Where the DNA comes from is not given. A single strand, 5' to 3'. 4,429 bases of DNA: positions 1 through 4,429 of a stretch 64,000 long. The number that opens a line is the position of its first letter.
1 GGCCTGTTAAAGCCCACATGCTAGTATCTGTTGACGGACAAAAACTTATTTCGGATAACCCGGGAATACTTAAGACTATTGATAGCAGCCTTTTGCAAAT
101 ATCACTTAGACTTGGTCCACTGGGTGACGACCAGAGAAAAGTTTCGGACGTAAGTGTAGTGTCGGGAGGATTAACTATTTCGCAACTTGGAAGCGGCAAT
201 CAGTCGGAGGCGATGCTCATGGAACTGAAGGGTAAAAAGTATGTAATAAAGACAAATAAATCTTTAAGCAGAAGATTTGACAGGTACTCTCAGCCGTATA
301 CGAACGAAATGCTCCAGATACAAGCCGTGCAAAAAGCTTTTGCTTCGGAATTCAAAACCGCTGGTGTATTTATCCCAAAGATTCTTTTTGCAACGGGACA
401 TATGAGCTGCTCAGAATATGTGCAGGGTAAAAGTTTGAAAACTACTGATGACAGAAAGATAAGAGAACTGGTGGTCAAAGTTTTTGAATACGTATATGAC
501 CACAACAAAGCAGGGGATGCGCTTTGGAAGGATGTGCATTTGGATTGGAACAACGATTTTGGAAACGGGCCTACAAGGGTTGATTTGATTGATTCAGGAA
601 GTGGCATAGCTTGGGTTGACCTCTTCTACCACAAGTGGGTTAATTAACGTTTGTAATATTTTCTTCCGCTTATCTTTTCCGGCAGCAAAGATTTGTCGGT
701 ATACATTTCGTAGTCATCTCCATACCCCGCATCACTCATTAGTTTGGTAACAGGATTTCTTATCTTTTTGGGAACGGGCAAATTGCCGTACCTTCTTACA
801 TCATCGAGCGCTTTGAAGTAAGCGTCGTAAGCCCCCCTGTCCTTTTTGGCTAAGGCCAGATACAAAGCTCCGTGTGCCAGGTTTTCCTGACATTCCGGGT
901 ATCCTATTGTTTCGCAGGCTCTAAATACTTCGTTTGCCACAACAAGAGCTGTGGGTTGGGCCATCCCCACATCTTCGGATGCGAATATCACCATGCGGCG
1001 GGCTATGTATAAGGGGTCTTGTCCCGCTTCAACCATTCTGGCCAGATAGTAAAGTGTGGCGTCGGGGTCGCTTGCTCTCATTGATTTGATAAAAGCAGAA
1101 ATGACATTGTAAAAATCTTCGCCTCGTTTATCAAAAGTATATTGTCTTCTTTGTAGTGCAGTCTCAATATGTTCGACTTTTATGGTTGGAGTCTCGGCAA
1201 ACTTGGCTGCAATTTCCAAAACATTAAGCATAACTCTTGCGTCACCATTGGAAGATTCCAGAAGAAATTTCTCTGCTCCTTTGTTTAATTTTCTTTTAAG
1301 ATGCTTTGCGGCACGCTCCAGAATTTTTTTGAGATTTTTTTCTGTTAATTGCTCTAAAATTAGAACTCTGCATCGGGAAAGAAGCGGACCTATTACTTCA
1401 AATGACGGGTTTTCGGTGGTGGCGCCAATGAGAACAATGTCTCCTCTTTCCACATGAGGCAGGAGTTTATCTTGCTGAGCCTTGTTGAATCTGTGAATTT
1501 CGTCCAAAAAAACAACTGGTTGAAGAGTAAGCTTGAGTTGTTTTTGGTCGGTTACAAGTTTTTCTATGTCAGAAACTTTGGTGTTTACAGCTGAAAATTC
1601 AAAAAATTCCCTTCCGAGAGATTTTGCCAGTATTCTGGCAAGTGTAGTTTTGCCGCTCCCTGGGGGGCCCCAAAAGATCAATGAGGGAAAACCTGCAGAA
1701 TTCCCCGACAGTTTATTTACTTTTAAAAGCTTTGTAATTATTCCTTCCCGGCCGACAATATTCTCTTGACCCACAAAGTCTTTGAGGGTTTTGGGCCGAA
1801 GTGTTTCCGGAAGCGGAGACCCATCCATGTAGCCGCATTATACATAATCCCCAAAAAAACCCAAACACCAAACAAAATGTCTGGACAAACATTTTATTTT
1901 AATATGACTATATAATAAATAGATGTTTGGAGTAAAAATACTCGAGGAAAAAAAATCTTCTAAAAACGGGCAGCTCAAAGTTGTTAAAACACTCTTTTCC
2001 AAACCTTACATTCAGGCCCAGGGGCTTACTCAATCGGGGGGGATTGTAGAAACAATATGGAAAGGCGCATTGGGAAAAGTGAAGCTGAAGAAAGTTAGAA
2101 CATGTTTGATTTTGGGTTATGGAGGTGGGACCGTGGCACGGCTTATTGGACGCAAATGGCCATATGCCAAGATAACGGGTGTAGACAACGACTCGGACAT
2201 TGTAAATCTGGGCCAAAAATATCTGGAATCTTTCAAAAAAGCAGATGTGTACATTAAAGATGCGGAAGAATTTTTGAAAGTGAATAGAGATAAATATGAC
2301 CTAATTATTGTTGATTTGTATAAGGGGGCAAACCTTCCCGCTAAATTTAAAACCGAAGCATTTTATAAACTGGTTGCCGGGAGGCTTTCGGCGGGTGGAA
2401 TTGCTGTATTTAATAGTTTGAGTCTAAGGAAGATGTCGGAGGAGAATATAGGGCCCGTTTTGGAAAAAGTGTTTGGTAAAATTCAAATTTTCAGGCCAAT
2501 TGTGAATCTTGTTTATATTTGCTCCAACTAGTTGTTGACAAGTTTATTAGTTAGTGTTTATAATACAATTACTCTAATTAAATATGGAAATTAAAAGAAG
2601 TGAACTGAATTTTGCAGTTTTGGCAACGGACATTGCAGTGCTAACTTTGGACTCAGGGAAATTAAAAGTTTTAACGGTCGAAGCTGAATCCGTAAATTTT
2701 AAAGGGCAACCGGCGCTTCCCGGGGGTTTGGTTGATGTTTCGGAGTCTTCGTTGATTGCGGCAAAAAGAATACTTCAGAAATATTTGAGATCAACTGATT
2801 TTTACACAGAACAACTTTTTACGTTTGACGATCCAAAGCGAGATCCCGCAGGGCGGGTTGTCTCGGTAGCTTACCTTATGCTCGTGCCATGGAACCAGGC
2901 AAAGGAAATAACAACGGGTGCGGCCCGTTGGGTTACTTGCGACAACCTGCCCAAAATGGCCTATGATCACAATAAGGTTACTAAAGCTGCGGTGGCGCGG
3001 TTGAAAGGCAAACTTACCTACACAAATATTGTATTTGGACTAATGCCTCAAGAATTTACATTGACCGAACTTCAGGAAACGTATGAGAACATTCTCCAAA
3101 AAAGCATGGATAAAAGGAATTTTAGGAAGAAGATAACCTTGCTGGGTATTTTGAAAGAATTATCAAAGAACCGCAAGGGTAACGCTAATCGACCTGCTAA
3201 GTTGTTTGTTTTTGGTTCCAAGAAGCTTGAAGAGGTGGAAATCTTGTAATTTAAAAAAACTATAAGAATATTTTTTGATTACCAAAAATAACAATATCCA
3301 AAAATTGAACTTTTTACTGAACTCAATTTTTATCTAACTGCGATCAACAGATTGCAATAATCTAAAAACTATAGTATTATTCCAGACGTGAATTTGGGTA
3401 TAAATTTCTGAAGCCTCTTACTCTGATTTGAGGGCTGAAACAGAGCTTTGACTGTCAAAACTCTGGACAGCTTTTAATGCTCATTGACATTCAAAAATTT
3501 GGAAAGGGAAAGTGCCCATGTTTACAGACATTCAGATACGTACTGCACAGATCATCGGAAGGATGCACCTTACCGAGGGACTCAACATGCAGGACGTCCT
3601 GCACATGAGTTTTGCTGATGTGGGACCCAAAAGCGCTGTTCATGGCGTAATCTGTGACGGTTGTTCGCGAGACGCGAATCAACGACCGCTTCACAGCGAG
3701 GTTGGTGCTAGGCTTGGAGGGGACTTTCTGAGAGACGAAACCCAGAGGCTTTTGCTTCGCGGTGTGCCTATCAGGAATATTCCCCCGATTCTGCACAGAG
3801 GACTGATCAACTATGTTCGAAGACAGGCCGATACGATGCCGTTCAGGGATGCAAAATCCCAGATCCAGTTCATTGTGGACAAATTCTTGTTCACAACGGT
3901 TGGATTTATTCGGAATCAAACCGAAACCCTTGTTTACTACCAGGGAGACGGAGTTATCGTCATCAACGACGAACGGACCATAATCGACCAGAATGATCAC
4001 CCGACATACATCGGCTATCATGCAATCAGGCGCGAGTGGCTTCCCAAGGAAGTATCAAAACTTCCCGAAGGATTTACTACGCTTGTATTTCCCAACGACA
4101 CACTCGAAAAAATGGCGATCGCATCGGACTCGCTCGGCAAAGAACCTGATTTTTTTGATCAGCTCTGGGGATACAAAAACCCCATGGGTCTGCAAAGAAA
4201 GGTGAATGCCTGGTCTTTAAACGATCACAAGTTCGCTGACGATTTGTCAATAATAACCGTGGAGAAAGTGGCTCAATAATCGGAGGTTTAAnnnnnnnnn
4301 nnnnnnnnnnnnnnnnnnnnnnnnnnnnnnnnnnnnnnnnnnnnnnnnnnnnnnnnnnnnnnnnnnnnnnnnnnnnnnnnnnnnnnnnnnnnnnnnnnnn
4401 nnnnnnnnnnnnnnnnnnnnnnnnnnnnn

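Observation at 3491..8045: Higher-GC TerY-P-triad-like operon (PP2C phosphatase, atypical kinase, TerY-like vWA) with an embedded isochorismatase-family hydrolase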

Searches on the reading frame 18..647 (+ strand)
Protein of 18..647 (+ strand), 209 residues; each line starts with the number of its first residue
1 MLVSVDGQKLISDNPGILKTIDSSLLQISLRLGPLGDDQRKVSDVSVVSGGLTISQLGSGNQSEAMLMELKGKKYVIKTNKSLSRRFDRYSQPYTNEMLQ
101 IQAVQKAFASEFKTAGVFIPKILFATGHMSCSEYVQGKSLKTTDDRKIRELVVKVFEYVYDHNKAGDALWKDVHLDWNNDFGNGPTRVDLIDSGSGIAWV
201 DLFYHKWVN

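Call 3: search_protein_families(library=pfam, proteins=[window:18-647:+], max_evalue=0.1)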
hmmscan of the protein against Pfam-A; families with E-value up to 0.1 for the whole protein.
window:18-647:+ (209 aa): 0 families

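Call 5: search_protein_families(library=ncbifam, proteins=[window:18-647:+], max_evalue=0.1)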
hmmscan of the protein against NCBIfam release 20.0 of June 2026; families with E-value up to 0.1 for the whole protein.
window:18-647:+ (209 aa): 1 family
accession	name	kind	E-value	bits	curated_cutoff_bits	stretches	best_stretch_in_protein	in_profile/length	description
NF038001.1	HYExAFE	subfamily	0.061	13.2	60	1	61-176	47-152/166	HYExAFE family protein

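Call 6: search_protein_families(library=padloc, proteins=[window:18-647:+], max_evalue=0.1)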
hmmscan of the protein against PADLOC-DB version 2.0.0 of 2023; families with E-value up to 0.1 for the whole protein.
window:18-647:+ (209 aa): 0 families

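Call 7: search_protein_families(library=phrogs, proteins=[window:18-647:+], max_evalue=0.1)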
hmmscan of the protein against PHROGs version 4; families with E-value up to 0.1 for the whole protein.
window:18-647:+ (209 aa): 0 families

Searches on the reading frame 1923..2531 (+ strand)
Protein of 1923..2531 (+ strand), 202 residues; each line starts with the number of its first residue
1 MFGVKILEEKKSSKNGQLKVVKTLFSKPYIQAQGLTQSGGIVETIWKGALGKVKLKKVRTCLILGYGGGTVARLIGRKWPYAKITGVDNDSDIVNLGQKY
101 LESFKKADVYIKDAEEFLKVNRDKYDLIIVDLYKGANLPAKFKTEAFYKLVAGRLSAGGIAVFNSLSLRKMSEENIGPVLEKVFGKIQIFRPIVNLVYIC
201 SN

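Call 3: search_protein_families(library=pfam, proteins=[window:1923-2531:+], max_evalue=0.1)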
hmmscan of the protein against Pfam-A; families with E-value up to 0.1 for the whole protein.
window:1923-2531:+ (202 aa): 9 families
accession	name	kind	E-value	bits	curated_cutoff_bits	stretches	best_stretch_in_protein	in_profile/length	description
PF01564.23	Spermine_synth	-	1.8e-11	44.3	22.9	1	51-165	12-132/186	Spermine/spermidine synthase domain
PF13649.12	Methyltransf_25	-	1.4e-05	26.1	27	1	63-130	3-70/97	Methyltransferase domain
PF13847.12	Methyltransf_31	-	0.00029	21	27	1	69-167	15-113/145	Methyltransferase domain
PF05175.20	MTS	-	0.01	16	23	1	58-130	32-104/170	Methyltransferase small domain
PF13489.12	Methyltransf_23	-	0.011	16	27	1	55-129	20-86/164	Methyltransferase domain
PF00891.24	Methyltransf_2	-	0.016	15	22.3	1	45-114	50-118/210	O-methyltransferase domain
PF08242.18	Methyltransf_12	-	0.031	15.4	30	1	63-130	2-71/98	Methyltransferase domain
PF08241.18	Methyltransf_11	-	0.056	14.5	21.2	1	64-130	3-66/95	Methyltransferase domain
PF01795.25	Methyltransf_5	-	0.083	12.8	27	0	67-132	30-100/309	MraW methylase family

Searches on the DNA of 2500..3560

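Call 94: search_rna_families(source=window, start=2500, end=3560, threshold=evalue, max_evalue=1)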
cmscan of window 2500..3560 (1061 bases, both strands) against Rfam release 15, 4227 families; matches with E-value up to 1: 0.
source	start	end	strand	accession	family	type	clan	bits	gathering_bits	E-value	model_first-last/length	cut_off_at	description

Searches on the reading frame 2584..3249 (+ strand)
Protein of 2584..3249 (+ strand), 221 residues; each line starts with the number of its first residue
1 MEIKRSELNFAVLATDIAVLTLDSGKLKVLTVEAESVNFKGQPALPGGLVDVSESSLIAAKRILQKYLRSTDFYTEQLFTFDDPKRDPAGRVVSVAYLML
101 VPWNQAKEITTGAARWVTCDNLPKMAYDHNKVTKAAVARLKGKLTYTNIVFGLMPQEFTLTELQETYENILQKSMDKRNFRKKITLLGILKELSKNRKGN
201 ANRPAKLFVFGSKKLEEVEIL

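Call 3: search_protein_families(library=pfam, proteins=[window:2584-3249:+], max_evalue=0.1)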
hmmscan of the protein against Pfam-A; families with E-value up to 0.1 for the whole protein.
window:2584-3249:+ (221 aa): 3 families
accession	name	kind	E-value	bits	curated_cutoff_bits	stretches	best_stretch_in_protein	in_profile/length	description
PF21906.2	NrtR_WHD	-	7.7e-23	80.9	27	1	150-210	1-61/61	NrtR DNA-binding winged helix domain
PF19368.5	AraR_C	-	6.4e-10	39.6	23.8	1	146-215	1-71/82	AraR C-terminal winged HTH domain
PF00293.34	NUDIX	-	5.9e-06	26.8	21.1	1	18-133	7-131/134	NUDIX domain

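Call 90: search_solved_structures(query=window:2584-3249:+, max_evalue=0.001, show_alignments=1)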
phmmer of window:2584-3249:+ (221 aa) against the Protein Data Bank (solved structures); distinct sequences matched with E-value up to 0.001: 7.
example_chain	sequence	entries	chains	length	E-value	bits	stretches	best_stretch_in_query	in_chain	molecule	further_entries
5bs6_A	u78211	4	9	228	1.1e-28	103.7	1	13-214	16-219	transcriptional regulator AraR | transcriptional factor AraR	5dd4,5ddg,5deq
3gz5_A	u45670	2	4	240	5e-17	65.7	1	12-209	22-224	MutT/nudix family protein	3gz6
7q91_A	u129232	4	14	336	3.7e-15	59.6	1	125-217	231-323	NADQ transcription factor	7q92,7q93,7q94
2fml_A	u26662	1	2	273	2.4e-13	53.7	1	15-101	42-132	MutT/nudix family protein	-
3gz8_A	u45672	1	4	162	4.7e-08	36.4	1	12-145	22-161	MutT/nudix family protein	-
3i9x_A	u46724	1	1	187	1.1e-07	35.2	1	37-112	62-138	mutT/nudix family protein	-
2yyh_A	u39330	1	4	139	6.1e-05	26.3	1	11-132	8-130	8-OXO-dGTPase domain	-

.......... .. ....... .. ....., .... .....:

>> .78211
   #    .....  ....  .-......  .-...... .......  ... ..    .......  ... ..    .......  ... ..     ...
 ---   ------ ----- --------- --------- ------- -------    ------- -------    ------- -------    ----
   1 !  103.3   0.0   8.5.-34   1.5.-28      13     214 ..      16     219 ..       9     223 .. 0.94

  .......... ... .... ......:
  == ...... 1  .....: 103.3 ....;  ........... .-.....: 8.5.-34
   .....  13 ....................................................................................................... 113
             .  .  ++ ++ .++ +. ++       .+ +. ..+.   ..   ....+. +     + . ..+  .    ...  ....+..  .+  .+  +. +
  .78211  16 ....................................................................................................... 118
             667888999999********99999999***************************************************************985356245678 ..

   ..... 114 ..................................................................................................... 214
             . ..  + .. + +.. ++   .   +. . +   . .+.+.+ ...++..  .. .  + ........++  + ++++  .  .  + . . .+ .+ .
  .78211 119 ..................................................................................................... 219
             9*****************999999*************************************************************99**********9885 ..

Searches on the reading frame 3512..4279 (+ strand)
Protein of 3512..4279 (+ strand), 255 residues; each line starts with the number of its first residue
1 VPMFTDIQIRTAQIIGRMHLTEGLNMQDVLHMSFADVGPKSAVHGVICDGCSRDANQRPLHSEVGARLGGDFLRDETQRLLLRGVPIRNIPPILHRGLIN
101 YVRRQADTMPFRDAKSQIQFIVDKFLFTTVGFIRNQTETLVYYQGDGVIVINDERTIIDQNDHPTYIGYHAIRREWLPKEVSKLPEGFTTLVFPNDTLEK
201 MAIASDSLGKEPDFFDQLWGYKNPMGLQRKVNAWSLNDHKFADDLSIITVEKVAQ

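Call 3: search_protein_families(library=pfam, proteins=[window:3512-4279:+], max_evalue=0.1)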
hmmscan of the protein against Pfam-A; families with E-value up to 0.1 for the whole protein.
window:3512-4279:+ (255 aa): 1 family
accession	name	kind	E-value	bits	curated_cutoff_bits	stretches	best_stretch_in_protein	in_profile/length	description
PF13672.11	PP2C_2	-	2e-05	24.6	24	1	15-155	1-124/209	Protein phosphatase 2C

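Call 5: search_protein_families(library=ncbifam, proteins=[window:3512-4279:+], max_evalue=0.1)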
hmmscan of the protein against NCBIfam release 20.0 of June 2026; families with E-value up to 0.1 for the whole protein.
window:3512-4279:+ (255 aa): 0 families

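Call 6: search_protein_families(library=padloc, proteins=[window:3512-4279:+], max_evalue=0.1)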
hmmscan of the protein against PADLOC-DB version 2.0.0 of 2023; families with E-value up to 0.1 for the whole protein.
window:3512-4279:+ (255 aa): 0 families

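Call 7: search_protein_families(library=phrogs, proteins=[window:3512-4279:+], max_evalue=0.1)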
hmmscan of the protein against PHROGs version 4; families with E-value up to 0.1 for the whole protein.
window:3512-4279:+ (255 aa): 1 family
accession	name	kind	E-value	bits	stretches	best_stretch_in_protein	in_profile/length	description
phrog_4695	-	unknown function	0.052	14.6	1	136-173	155-190/233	-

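Call 11: search_solved_structures(query=window:3512-4279:+, max_evalue=1, show_alignments=2)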
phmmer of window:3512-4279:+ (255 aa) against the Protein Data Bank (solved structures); distinct sequences matched with E-value up to 1: 0.

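Call 81: search_solved_structures(query=A4, max_evalue=0.01)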
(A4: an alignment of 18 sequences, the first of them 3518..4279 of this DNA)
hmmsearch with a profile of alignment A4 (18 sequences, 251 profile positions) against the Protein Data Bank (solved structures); distinct sequences matched with E-value up to 0.01: 0.
